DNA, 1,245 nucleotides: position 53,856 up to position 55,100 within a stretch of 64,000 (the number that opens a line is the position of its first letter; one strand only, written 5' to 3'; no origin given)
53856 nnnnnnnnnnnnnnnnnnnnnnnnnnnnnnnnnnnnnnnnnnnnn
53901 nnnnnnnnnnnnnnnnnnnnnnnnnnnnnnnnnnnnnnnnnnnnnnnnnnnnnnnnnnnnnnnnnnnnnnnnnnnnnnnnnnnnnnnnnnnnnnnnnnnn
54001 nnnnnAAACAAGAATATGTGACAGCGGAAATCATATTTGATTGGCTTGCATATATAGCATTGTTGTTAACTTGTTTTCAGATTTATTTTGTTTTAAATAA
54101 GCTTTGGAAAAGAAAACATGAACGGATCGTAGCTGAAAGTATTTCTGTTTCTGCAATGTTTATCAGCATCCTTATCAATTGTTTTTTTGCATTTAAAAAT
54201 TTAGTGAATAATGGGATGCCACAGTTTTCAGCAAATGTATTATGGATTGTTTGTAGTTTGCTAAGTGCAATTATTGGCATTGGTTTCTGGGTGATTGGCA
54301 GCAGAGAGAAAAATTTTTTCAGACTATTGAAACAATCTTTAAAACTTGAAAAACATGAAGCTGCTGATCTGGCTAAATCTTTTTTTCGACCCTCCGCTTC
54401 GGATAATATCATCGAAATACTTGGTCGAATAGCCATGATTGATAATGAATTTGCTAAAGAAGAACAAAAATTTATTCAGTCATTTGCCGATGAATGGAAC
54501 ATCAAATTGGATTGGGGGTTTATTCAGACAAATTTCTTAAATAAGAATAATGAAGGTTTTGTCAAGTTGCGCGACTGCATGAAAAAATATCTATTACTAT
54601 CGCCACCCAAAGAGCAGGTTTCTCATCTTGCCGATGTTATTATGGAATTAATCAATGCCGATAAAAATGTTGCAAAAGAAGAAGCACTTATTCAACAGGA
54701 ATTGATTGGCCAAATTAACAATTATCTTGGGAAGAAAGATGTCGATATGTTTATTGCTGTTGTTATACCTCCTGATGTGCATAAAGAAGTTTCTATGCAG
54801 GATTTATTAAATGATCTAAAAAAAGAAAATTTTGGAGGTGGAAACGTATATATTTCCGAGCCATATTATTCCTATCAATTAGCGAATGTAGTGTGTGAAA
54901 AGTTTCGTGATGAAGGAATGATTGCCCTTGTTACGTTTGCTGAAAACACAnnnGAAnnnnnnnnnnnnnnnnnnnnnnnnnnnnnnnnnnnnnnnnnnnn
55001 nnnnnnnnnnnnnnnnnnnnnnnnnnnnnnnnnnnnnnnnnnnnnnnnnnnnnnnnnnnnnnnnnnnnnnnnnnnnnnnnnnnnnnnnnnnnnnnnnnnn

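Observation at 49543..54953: Co-directional block interleaving three TerB-like domains with two periplasmic ligand-binding proteins that lack classical outputs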

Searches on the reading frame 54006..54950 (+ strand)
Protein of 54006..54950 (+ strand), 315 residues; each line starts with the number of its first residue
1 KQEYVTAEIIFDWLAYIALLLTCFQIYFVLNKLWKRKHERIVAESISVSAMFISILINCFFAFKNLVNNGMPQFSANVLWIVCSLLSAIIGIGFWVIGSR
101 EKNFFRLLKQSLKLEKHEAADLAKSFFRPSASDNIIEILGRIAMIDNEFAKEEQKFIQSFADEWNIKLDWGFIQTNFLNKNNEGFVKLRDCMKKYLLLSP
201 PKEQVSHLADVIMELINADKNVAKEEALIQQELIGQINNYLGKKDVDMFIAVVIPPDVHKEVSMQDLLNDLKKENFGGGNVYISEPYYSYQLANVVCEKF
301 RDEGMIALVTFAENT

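Call 43: predict_structure(alignment_id=A5)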
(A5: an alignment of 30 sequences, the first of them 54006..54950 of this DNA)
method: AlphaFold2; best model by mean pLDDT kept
length: 315 residues; sequences in the alignment: 30
mean_pLDDT: 79.1   pTM: 0.57
mean pLDDT of the five models: 79.1, 77.5, 76.2, 75.6, 75.3
residues with pLDDT >= 90: 82; 70-90: 164; 50-70: 57; < 50: 12
segments of 3 or more residues with pLDDT < 50: 118-127
pLDDT, mean of each block of 10 residues (from residue 1): 63 78 75 57 67 79 79 81 78 61 60 51 47 83 82 85 80 76 80 90 88 86 86 95 91 93 90 91 94 92 94 83
secondary structure, 60 per line:
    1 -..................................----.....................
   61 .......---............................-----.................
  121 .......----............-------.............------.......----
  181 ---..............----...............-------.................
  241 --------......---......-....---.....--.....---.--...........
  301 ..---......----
elements in order: H2-35 H40-67 H71-98 H104-127 H132-143 H151-163 H170-176 H184-197 H202-216 H224-240 E249-254 H258-263 H265-268 E272-276 E279-283 H290-302 E306-311

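Call 45: search_protein_representatives(alignment_id=A4)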
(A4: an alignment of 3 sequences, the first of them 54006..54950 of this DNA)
Query: 3 sequences, 338 profile positions. Proteins with E-value up to 0.001 (for the whole library): 349; up to 1e-10: 261; up to 1e-30: 160. The best 150 are listed.
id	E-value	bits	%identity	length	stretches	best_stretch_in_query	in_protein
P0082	4.6e-105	367.6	-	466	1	2-309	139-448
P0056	6.7e-104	363.8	-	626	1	7-309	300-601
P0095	1.6e-102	359.2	-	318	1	1-309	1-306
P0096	4.1e-100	351.3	-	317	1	12-313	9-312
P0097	1.9e-95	336.0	-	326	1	4-308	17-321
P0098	3.4e-95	335.2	-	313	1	7-306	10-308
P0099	9.4e-95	333.7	-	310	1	2-309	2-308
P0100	2.4e-93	329.1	-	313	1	1-312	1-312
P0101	4.1e-93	328.3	-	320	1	3-313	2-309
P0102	3.0e-92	325.5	-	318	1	2-313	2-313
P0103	1.7e-91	323.0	-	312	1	9-314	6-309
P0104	6.7e-91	321.0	-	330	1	10-310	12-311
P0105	7.0e-91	321.0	-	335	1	6-309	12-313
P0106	7.3e-90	317.6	-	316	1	6-315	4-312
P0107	3.3e-87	308.9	-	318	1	1-309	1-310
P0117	5.4e-83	295.0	-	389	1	8-324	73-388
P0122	2.6e-80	286.2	-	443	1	6-314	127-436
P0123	4.1e-80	285.6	-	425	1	4-308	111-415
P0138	2.3e-72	260.1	-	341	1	5-313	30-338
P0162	1.9e-63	230.8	-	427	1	8-313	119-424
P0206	3.6e-46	174.0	-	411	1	13-311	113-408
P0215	1.7e-43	165.2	-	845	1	125-309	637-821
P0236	1.2e-34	136.0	-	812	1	129-310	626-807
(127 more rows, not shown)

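Call 46: search_protein_families(library=pfam, proteins=[P0095, P0100, P0117, P0122, P0123, P0162, P0206, P0215, P0236, P0138], max_evalue=0.01)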
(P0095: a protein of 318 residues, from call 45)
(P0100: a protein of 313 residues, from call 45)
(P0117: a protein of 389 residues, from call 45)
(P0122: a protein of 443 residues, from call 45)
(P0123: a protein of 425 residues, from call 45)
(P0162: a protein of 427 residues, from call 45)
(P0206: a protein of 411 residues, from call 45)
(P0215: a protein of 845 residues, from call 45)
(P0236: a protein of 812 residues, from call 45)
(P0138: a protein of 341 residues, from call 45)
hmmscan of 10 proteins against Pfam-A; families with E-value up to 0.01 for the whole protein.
P0095 (318 aa): 1 family
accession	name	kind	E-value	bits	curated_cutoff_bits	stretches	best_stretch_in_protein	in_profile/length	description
PF05099.18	TerB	-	7.7e-05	23.4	24.4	1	121-163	66-108/118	Tellurite resistance protein TerB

P0100 (313 aa): 1 family
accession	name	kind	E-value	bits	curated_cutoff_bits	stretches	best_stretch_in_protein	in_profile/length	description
PF05099.18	TerB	-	9e-05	23.2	24.4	1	121-163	66-108/118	Tellurite resistance protein TerB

P0117 (389 aa): 1 family
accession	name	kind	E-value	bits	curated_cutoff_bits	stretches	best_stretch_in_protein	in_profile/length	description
PF05099.18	TerB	-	0.00023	21.9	24.4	1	180-229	60-109/118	Tellurite resistance protein TerB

P0122 (443 aa): 1 family
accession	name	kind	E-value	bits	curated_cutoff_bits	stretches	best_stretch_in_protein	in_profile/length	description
PF08139.17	LPAM_1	-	0.0032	18.3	20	0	6-21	3-18/18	Prokaryotic membrane lipoprotein lipid attachment site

P0123 (425 aa): 1 family
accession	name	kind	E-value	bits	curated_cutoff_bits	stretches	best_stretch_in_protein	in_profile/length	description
PF01833.30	TIG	-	1.2e-06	28.9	20.9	1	32-100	3-72/84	IPT/TIG domain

P0162 (427 aa): 1 family
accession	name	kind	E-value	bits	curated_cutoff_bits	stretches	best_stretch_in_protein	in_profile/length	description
PF05099.18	TerB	-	0.00011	22.8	24.4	0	227-272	60-105/118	Tellurite resistance protein TerB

P0206 (411 aa): 1 family
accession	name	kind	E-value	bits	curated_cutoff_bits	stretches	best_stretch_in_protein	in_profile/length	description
PF07695.17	7TMR-DISM_7TM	-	0.0049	17.3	29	1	108-205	72-157/205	7TM diverse intracellular signalling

P0215 (845 aa): 0 families

P0236 (812 aa): 0 families

P0138 (341 aa): 1 family
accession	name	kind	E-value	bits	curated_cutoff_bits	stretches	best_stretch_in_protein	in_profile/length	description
PF05099.18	TerB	-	0.0026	18.5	24.4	0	146-189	66-109/118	Tellurite resistance protein TerB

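Call 47: fold_search(model_id=the predicted structure, library=pdb)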
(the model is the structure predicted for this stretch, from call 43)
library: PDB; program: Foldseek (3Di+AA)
matches with E <= 10: 510; with E <= 0.001: 0
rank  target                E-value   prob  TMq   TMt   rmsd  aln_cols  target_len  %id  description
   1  2l9n_MODEL_1_A        1.0e-02  0.77  0.19  0.23  15.8       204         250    9  Structure of the human Shwachman-Bodian-Diamond syndrome (SBDS) protein (released 2011-05-11)
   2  2w25_A                2.5e-02  0.92  0.18  0.33  14.2       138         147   11  Crystal structure of Glu104Ala mutant (released 2009-11-17)
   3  2vbw_A                3.9e-02  0.89  0.17  0.33  13.7       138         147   11  Feast or famine regulatory protein (Rv3291c)from M. tuberculosis complexed with L-Phenylalanine (released 2007-11-06)
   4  7vrs_A                4.1e-02  0.54  0.16  0.12  14.2       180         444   12  The complex of Acyltransferase and Acyl Carrier Protein Domains from module 9 of Salinomycin Polyketide Synthase (released 2022-06-08)
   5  2ivm_A                4.3e-02  0.87  0.18  0.33  14.2       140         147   11  Crystal structure of a transcriptional regulator (released 2007-10-09)
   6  2w29_A                4.6e-02  0.87  0.18  0.33  14.2       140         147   11  Gly102Thr mutant of Rv3291c (released 2009-11-17)
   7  1p9q                  7.9e-02  0.33  0.17  0.21  13.1       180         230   14  Structure of a hypothetical protein AF0491 from Archaeoglobus fulgidus (released 2004-06-08)
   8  2qz8_A                9.3e-02  0.85  0.17  0.33  13.6       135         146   11  Crystal structure of Mycobacterium tuberculosis Leucine response regulatory protein (LrpA) (released 2007-11-06)
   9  6iyt_B                1.0e-01  0.63  0.15  0.12  13.7       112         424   15  Crystal Structure of the acyltransferase domain from second module 14 of salinomycin polyketide synthase (released 2019-07-03)
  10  2cuy_A                1.2e-01  0.33  0.15  0.16  12.9       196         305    8  Crystal structure of malonyl CoA-acyl carrier protein transacylase from Thermus thermophilus HB8 (released 2006-06-13)
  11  3ptw                  1.2e-01  0.21  0.14  0.14  16.6       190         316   11  CRYSTAL STRUCTURE OF malonyl CoA-acyl carrier protein transacylase from Clostridium perfringens Atcc 13124 (released 2010-12-15)
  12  2kdo_MODEL_1_A        1.4e-01  0.25  0.18  0.22  16.0       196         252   12  Structure of the human Shwachman-Bodian-Diamond syndrome protein, SBDS (released 2010-01-19)
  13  3tzy_A                1.4e-01  0.23  0.15  0.11  14.6       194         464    9  Crystal structure of a fragment containing the acyltransferase domain of Pks13 from Mycobacterium tuberculosis in the  (released 2012-08-29)
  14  5ypv                  1.5e-01  0.30  0.15  0.15  15.7       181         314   13  Crystal structure of FabD from Acinetobacter baumannii (released 2018-11-07)
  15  7ahb_A                1.5e-01  0.23  0.15  0.15  14.8       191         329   12  Acyltransferase domain of the polyketide synthase PpsC of Mycobacterium tuberculosis (released 2020-12-09)
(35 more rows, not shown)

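Call 51: find_homologous_proteins(query=A6, max_evalue=1e-10)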
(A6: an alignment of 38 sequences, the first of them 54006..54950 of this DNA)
Query A6 (38 sequences) (315 aa, profile of the alignment): 168 proteins with E <= 1e-10 among 8000 candidates; the best 120 are listed.
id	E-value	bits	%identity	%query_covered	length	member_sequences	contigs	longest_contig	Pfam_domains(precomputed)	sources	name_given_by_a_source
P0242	4.4e-123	428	39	98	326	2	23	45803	PF05099.19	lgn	-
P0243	1.5e-121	423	41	94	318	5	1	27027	-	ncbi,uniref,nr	ncbi:hypothetical protein [Moorena sp. SIO4G3]|uniref:tellurite resistance TerB family protein n=1 T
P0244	1.8e-121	423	38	94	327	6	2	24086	-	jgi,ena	-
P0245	3.1e-119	416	38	93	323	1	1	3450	-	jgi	jgi:hypothetical protein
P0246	1.5e-118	414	41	94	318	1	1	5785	PF05099.19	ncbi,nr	ncbi:MAG: TerB family tellurite resistance protein [Moorea sp. SIO3G5]|nr:TerB family tellurite resi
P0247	8.8e-118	411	36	96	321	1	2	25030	PF05099.19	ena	-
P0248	3.3e-117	409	35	95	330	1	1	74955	-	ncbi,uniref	ncbi:hypothetical protein ACP6PL_02375 [Dapis sp. BLCC M126]|uniref:hypothetical protein n=1 Tax=Dap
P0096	7.6e-117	408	41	95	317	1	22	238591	-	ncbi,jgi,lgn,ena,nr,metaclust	ncbi:MAG: hypothetical protein HN704_04595 [Bacteroidetes bacterium]|jgi:hypothetical protein|nr:hyp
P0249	1.4e-116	407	38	90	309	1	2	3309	-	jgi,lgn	-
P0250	2.1e-116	406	39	88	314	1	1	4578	PF05099.19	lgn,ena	-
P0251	2.2e-116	406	36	96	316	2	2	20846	-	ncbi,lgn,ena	-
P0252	2.3e-116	406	36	95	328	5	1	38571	-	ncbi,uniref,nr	ncbi:TerB family tellurite resistance protein [Okeania sp. KiyG1]|uniref:tellurite resistance TerB f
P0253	6.7e-116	405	36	97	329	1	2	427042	-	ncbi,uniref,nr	ncbi:MAG: TerB family tellurite resistance protein [Okeania sp. SIO3H1]|uniref:tellurite resistance 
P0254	7.1e-116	405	43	96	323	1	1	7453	-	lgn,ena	-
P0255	1.3e-115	404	37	95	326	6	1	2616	-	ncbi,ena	-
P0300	3.0e-112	393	37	91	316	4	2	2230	PF05099.19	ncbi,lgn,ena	-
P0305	4.4e-112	392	36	94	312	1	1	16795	PF05099.19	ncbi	-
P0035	1.0e-111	391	50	96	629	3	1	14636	PF05099.19,PF09084.17,PF16868.11,PF12974.13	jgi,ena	-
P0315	1.7e-111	390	39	94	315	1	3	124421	-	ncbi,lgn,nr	ncbi:MAG: TerB family tellurite resistance protein [Cytophagales bacterium]|nr:MAG: TerB family tell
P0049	1.8e-111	390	51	96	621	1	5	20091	PF05099.19,PF09084.17,PF16868.11,PF12974.13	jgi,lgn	-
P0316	2.1e-111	390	51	93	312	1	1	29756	-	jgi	jgi:hypothetical protein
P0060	1.8e-110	387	51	96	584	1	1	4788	PF05099.19,PF16868.11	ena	-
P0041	3.9e-110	386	51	96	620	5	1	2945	PF05099.19,PF16868.11,PF12974.13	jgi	-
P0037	4.6e-110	386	51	96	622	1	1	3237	PF05099.19,PF09084.17,PF16868.11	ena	-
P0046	1.5e-109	384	50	96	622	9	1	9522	PF05099.19,PF09084.17,PF16868.11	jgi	jgi:TRAP transporter TAXI family solute receptor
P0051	2.5e-109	383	50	89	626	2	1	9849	PF05099.19,PF09084.17,PF16868.11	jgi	jgi:TRAP transporter TAXI family solute receptor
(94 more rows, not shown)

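Call 52: find_encoding_contigs(protein=P0096, flank=6000, max_places=3)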
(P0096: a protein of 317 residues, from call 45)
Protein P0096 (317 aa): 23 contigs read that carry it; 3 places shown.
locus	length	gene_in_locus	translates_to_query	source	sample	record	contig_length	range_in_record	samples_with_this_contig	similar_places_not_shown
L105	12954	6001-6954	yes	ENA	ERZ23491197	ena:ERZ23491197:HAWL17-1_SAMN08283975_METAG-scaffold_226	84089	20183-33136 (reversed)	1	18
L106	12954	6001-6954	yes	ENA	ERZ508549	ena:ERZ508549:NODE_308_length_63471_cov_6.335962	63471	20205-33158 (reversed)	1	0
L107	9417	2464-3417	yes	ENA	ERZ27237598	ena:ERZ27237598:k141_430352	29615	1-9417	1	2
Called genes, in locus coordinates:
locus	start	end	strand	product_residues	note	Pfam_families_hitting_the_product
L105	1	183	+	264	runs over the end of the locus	PF00106:adh_short, PF08659:KR, PF13561:adh_short_C2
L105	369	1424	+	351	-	PF00903:Glyoxalase (faint), PF12681:Glyoxalase_2 (faint), PF13669:Glyoxalase_4 (weak)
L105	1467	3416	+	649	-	PF04551:GcpE, PF26540:GcpE_C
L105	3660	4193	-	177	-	PF02674:Colicin_V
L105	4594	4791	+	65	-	-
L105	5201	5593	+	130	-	-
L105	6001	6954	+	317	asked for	-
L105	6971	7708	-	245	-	PF13852:DUF4197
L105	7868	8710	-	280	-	-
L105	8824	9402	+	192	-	PF02441:Flavoprotein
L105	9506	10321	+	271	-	PF01145:Band_7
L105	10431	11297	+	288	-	PF00781:DAGK_cat, PF19279:YegS_C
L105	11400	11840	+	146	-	PF02502:LacAB_rpiB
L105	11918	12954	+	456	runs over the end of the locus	PF13746:Fer4_18 (faint), PF02589:LUD_dom, PF13187:Fer4_9 (faint), PF13237:Fer4_10 (faint), PF12838:Fer4_7 (weak), PF13183:Fer4_8, PF13484:Fer4_16 (weak), PF13534:Fer4_17, +4 more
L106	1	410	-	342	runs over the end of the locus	PF00005:ABC_tran, PF02463:SMC_N (faint), PF13304:AAA_21 (weak)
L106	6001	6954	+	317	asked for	-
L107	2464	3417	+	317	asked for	-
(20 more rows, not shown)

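Call 53: find_encoding_contigs(protein=P0253, flank=6000, max_places=2)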
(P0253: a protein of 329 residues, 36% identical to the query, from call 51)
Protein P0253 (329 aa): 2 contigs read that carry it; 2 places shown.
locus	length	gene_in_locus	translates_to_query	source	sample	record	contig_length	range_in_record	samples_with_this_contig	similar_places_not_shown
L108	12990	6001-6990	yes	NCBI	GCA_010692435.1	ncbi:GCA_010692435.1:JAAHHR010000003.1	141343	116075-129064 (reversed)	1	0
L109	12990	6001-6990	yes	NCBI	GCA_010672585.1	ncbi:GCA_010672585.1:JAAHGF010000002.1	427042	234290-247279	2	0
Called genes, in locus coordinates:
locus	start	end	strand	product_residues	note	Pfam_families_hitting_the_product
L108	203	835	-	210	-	PF06080:DUF938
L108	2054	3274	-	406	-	PF01494:FAD_binding_3, PF07992:Pyr_redox_2 (weak), PF22578:GGR_cat (weak)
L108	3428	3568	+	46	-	-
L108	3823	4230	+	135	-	PF01809:YidD (weak)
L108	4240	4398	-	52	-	-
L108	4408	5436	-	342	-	PF01207:Dus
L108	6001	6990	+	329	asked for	-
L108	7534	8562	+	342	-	PF08545:ACP_syn_III, PF08541:ACP_syn_III_C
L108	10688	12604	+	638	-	PF00012:HSP70, PF14450:FtsA (faint), PF06723:MreB_Mbl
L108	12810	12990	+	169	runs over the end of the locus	PF13430:DUF4112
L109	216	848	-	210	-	PF06080:DUF938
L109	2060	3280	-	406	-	PF07992:Pyr_redox_2 (weak), PF01494:FAD_binding_3 (weak), PF22578:GGR_cat (weak)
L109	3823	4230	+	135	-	PF01809:YidD (weak)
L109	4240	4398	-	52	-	-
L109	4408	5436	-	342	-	PF01207:Dus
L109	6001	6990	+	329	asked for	-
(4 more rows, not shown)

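Call 54: find_encoding_contigs(protein=P0315, flank=6000, max_places=2)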
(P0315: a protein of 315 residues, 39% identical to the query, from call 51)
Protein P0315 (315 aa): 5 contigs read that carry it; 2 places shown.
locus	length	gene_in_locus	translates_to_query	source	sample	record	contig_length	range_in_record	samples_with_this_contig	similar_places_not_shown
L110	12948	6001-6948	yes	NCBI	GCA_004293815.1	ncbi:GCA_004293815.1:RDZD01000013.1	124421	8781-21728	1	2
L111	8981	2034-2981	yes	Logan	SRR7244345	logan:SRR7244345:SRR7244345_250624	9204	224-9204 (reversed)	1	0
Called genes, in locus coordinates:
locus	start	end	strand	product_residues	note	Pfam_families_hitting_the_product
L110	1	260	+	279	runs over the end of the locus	PF00753:Lactamase_B, PF12706:Lactamase_B_2 (weak), PF23023:Anti-Pycsar_Apyc1 (weak)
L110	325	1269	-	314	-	-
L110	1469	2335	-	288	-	PF00378:ECH_1, PF16113:ECH_2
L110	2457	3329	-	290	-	PF02678:Pirin, PF17954:Pirin_C_2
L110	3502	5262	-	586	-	PF00246:Peptidase_M14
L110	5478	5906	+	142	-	PF01575:MaoC_dehydratas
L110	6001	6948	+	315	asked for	-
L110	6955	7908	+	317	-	PF00535:Glycos_transf_2, PF10111:Glyco_tranf_2_2, PF13641:Glyco_tranf_2_3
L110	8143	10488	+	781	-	PF13491:FtsK_4TM, PF17854:FtsK_alpha, PF01580:FtsK_SpoIIIE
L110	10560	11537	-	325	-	PF04055:Radical_SAM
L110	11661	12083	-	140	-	PF06491:Disulph_isomer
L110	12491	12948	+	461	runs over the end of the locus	PF02881:SRP54_N, PF00448:SRP54, PF01656:CbiA (weak), PF13401:AAA_22 (weak), PF02978:SRP_SPB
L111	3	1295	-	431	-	?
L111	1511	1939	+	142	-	PF01575:MaoC_dehydratas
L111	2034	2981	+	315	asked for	-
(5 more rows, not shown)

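Call 55: find_encoding_contigs(protein=P0316, flank=6000, max_places=2)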
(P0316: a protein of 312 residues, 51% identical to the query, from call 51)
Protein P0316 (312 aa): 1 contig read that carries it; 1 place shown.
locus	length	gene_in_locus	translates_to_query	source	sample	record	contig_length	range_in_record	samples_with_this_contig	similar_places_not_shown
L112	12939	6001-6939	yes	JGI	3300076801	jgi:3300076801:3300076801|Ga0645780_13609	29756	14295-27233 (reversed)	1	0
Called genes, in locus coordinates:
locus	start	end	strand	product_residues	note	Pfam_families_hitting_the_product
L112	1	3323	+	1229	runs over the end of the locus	PF13510:Fer2_4, PF14691:Fer4_20, PF07992:Pyr_redox_2, PF13450:NAD_binding_8, PF12838:Fer4_7 (weak), PF22117:Fer4_Nqo3, PF04879:Molybdop_Fe4S4, PF00384:Molybdopterin, +5 more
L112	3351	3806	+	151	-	PF02915:Rubrerythrin (weak), PF22277:EncFtn-like (faint), PF13668:Ferritin_2 (faint), PF02915:Rubrerythrin (weak)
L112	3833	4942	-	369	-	PF06803:DUF1232, PF05277:DUF726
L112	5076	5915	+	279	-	PF12974:Phosphonate-bd (weak), PF16868:NMT1_3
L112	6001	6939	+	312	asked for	-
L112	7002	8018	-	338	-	PF16868:NMT1_3, PF09084:NMT1 (weak)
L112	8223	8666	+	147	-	PF05099:TerB (faint)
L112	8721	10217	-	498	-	PF18936:DUF5684, PF10502:Peptidase_S26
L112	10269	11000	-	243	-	PF01113:DapB_N, PF05173:DapB_C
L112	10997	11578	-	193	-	PF18935:DUF5683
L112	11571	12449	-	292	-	PF02195:ParB_N, PF17762:HTH_ParB, PF01381:HTH_3 (faint), PF23552:ParB_C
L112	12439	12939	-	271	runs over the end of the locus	PF00142:Fer4_NifH, PF01656:CbiA, PF02374:ArsA_ATPase (weak), PF06564:CBP_BcsQ, PF09140:MipZ (faint), PF10609:ParA (weak), PF13614:AAA_31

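Call 57: search_protein_families(library=pfam, proteins=[L105:5201-5590:+, L112:8223-8663:+, L105:4594-4788:+, L112:5076-5912:+], max_evalue=1)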
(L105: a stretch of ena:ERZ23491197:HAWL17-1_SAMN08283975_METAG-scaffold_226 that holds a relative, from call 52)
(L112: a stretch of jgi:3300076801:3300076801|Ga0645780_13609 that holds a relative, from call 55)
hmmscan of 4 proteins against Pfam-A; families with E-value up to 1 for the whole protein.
L105:5201-5590:+ (130 aa): 3 families
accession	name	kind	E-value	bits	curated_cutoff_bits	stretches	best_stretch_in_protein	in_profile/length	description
PF05099.18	TerB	-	5.4e-05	23.9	24.4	1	8-60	2-54/118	Tellurite resistance protein TerB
PF05960.17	DUF885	-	0.014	15.4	32.4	1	40-123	63-148/532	Bacterial protein of unknown function (DUF885)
PF00453.23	Ribosomal_L20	-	0.057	14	30.8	0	74-106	9-41/107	Ribosomal protein L20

L112:8223-8663:+ (147 aa): 2 families
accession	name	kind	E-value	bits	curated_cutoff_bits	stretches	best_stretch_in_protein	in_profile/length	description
PF05099.18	TerB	-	1.1e-05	26.2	24.4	1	65-139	38-115/118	Tellurite resistance protein TerB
PF23356.2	TPR_PEP5_VPS11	-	0.12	12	27.5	1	66-110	70-113/354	PEP5/VPS11 Clathrin repeat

L105:4594-4788:+ (65 aa): 2 families
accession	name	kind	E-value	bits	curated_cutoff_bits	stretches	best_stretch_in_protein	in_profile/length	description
PF16130.10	DUF4842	-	0.0069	17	22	1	5-23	190-208/208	Domain of unknown function (DUF4842)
PF12667.13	NigD_N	-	0.22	12.1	24.3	1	19-39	30-49/67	NigD-like N-terminal OB domain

L112:5076-5912:+ (279 aa): 5 families
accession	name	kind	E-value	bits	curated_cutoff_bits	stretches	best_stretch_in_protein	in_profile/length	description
PF16868.10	NMT1_3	-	6.8e-21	75.6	27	1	43-243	23-235/289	NMT1-like family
PF12974.12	Phosphonate-bd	-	1.8e-07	31.2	27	1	37-155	15-135/242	ABC transporter, phosphonate, periplasmic substrate-binding protein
PF14895.11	PPPI_inhib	-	0.0014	18.3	25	1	64-154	97-185/346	Protein phosphatase 1 inhibitor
PF09084.16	NMT1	-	0.014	15.7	20.5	1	51-146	21-113/216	NMT1/THI5 like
PF05088.18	Bac_GDH_CD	-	0.089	11.7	22.8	1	34-138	323-416/497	Bacterial NAD-glutamate dehydrogenase, catalytic domain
